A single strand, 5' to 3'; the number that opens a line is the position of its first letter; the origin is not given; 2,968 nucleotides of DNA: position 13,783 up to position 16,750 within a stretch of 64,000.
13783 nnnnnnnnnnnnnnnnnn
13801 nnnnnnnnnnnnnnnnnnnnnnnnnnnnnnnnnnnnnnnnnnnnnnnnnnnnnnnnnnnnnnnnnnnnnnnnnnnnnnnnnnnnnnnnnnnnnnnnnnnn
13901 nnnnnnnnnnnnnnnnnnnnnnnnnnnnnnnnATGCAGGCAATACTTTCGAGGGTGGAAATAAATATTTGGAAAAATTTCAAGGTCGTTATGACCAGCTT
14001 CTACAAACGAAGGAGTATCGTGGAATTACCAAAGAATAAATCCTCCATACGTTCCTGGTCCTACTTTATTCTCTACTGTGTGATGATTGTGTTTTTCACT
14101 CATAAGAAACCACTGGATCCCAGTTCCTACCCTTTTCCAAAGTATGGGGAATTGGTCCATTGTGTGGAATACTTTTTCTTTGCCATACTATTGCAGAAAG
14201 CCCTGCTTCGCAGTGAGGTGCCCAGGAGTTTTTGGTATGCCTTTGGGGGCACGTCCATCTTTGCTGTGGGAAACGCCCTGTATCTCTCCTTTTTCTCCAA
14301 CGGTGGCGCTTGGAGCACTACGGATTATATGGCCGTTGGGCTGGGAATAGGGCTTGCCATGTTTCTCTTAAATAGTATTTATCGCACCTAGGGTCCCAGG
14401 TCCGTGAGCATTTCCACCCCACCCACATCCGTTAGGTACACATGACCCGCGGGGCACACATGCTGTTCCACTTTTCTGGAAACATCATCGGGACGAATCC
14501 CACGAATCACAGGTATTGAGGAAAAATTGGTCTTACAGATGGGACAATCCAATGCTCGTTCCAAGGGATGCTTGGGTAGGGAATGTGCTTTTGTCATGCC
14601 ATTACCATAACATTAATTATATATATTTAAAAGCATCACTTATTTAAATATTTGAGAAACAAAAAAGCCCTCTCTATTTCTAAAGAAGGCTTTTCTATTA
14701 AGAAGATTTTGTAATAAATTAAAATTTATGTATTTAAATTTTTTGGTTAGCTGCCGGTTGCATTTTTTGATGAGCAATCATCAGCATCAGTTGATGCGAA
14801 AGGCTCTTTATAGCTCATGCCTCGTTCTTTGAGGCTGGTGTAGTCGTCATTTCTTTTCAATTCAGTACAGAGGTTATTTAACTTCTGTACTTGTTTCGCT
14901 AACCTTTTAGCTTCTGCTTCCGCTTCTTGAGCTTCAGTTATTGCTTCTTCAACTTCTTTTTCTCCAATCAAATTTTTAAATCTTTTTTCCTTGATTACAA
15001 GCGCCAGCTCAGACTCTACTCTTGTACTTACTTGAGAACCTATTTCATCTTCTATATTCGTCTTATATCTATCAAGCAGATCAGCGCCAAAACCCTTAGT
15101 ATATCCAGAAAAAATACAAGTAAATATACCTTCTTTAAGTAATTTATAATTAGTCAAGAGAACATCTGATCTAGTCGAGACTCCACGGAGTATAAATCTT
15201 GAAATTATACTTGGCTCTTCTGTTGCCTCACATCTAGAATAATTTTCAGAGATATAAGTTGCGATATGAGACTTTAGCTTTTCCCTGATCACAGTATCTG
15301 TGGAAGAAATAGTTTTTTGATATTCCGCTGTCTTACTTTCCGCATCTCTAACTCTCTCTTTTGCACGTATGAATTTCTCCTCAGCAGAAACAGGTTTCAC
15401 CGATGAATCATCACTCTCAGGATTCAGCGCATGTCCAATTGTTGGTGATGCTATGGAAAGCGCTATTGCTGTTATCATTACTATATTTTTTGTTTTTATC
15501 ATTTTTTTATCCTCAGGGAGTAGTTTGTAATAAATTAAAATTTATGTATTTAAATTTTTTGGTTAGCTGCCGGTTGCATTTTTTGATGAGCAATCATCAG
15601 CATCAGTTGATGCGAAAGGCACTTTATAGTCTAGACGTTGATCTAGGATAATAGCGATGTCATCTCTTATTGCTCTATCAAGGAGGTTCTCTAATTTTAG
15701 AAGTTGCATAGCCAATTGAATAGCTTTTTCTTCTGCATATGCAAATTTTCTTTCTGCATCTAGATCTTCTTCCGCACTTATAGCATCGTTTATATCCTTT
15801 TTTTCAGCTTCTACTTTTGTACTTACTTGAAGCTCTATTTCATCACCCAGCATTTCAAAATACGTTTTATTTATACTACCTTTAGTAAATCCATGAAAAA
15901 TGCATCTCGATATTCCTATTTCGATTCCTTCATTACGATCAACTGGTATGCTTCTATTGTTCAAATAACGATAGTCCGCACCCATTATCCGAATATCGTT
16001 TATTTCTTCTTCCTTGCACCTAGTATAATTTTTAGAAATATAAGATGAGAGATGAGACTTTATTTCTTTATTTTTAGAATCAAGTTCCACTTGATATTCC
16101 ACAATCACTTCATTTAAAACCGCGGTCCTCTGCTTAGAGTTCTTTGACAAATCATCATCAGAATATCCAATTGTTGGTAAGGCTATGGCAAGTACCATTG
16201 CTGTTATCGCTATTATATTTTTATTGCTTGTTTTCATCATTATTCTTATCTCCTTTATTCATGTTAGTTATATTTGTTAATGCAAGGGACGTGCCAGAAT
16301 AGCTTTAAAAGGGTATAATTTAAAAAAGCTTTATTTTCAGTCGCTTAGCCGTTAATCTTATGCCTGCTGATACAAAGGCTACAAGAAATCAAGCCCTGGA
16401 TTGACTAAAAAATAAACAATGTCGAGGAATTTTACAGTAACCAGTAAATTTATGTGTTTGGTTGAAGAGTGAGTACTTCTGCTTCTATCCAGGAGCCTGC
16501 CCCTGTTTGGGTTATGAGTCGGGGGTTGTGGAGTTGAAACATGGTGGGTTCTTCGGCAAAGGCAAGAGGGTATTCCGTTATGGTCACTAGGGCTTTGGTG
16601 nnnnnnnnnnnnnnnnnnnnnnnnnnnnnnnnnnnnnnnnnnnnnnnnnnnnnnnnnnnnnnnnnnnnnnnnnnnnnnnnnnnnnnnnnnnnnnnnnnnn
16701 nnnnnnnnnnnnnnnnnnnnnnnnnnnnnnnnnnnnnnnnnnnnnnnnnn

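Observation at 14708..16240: Tandem secreted paralogs that have diverged everywhere except a nucleotide-identical 97-bp 3' module (last 19 codons + 3' UTR)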

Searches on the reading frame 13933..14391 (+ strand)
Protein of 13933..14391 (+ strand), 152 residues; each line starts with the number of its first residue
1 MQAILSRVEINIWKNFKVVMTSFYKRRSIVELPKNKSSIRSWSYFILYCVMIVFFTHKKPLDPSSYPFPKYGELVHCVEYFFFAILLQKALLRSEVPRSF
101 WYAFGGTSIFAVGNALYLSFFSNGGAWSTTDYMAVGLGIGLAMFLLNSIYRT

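Call 7: search_protein_families(library=pfam, proteins=[window:13933-14391:+], max_evalue=1)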
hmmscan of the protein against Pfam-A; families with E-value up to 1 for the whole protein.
window:13933-14391:+ (152 aa): 1 family
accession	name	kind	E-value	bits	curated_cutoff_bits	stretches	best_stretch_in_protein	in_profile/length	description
PF09997.14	DUF2238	-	0.068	13.5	26.4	1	70-113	58-101/140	Predicted membrane protein (DUF2238)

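Call 8: search_protein_families(library=ncbifam, proteins=[window:13933-14391:+], max_evalue=1)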
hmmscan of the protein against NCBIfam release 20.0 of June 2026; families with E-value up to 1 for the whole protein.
window:13933-14391:+ (152 aa): 1 family
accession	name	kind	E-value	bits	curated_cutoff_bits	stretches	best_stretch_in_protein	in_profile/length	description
NF037970.1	vanZ_1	subfamily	0.025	15.2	20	1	74-120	44-91/109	VanZ family protein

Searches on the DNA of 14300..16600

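Call 29: search_rna_families(source=window, start=14300, end=16600, threshold=evalue, max_evalue=10)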
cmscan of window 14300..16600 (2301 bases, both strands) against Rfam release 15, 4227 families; matches with E-value up to 10: 17.
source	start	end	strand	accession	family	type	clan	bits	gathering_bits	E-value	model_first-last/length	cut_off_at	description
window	16030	16120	-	RF01606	plasmodium_snoR31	Gene; snRNA; snoRNA; HACA-box;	-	25.9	60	1.1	1-145/145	no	small nucleolar RNA snoR31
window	15551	15628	+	RF02838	Ref55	Gene; sRNA;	-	25.1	43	1.2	1-54/54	no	Enterococcus sRNA 55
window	14656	14722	-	RF02074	STnc240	Gene; sRNA;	-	24.6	55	1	1-77/77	no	Enterobacterial sRNA STnc240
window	14713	14768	+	RF02270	nse_sRNA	Gene;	-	23.1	75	0.46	1-73/73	no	Neisseria sigma-E sRNA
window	15529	15584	+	RF02270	nse_sRNA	Gene;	-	23.1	75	0.46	1-73/73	no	Neisseria sigma-E sRNA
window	14658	14712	-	RF00506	Thr_leader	Cis-reg; leader;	-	22.4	55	0.3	1-118/118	no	Threonine operon leader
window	14735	14812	+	RF02838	Ref55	Gene; sRNA;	-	22.2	43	4.9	1-54/54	no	Enterococcus sRNA 55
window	14658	14729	-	RF00515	PyrR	Cis-reg;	-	22.1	54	4.3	1-115/115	no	PyrR binding site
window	14659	14715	-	RF02617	SSRC10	Gene; sRNA;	-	20.4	56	0.74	1-113/113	no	Streptococcus sRNA 10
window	15855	15920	+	RF02307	TtnuCD33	Gene; snRNA; snoRNA; CD-box;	-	20.4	80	8.9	1-74/74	no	Tetrahymena snoRNA TtnuCD33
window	14663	14741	-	RF01822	RsaJ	Gene; sRNA;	-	18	100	0.24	1-287/287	no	RNA Staph. aureus A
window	16404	16490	-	RF00558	L20_leader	Cis-reg; leader;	-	17.6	58.7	3.3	1-127/127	no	Ribosomal protein L20 leader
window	14661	14722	-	RF01459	rliE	Gene; sRNA;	-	17.5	90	8.6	118-182/222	no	Listeria sRNA rliE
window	14899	14972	+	RF02706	TeloSII_ncR30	Gene; sRNA;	-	17.4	86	0.49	1-226/226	no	TeloSII non coding RNA 30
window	14380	14435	+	RF02257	adapt33_3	Gene; lncRNA;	-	15.6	70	2.6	81-140/140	no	Adaptive response 33 conserved region 3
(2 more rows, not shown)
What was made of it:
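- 14658..14699 (-): Terminator-like hairpin ending the B-A transcript (19-bp stem, flanked by A- and U-tracts). Terminator-type weak Rfam matches fall on the same spot (call 29).
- On Known RNA family (Rfam 15): The best hits score 22-26 bits against thresholds of 43-100 (call 29).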

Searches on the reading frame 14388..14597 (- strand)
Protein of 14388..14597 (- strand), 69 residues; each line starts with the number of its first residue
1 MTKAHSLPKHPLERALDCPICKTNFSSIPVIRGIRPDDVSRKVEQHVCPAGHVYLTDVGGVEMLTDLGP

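Call 7: search_protein_families(library=pfam, proteins=[window:14388-14597:-], max_evalue=1)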
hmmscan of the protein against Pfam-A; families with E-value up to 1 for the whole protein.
window:14388-14597:- (69 aa): 3 families
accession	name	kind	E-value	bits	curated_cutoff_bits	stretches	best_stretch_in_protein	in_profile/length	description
PF23454.1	Zn_ribbon_Brz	-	0.016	16.2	27.9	1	17-54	7-53/58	Transcriptional regulator Brz zinc beta ribbon domain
PF20141.4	Island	-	0.049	13.5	23.6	1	32-55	34-57/65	Brassinosteroid receptor island domain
PF18112.7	Zn-C2H2_12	-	0.55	11.1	23.2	1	18-27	3-12/27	Autophagy receptor zinc finger-C2H2 domain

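Call 8: search_protein_families(library=ncbifam, proteins=[window:14388-14597:-], max_evalue=1)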
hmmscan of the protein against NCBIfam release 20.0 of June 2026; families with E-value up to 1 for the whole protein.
window:14388-14597:- (69 aa): 2 families
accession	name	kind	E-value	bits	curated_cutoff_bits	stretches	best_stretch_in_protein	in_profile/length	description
NF041795.1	Brz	equivalog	0.11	12.9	100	0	27-54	27-54/60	transcriptional regulator Brz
NF050116.1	cyt_aa3_Actin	exception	0.26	10.1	880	1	11-36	487-512/522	aa3-type cytochrome oxidase subunit I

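Call 11: list_cluster_members(proteins=[P0001, P0002, window:14388-14597:-, window:16450-17553:-])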
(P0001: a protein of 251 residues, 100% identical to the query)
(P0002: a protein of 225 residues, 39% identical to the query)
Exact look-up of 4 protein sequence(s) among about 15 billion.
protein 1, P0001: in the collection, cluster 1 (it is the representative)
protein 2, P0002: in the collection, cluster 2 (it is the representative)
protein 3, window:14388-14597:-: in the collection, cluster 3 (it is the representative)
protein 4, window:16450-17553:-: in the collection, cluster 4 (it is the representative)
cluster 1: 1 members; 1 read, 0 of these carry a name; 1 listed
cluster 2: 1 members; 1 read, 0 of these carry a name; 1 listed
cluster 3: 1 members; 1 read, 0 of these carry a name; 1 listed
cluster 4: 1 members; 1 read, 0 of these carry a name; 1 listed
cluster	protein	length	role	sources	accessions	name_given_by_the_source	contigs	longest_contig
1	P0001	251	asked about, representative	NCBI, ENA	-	-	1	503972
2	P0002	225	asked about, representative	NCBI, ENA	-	-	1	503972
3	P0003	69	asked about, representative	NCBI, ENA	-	-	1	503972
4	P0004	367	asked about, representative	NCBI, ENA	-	-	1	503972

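Call 35: search_protein_families(library=phrogs, proteins=[window:14388-14597:-], max_evalue=1)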
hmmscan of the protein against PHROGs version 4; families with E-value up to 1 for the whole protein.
window:14388-14597:- (69 aa): 0 families

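Call 36: search_protein_families(library=padloc, proteins=[window:14388-14597:-], max_evalue=1)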
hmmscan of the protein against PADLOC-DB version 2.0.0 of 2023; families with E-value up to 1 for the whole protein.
window:14388-14597:- (69 aa): 0 families
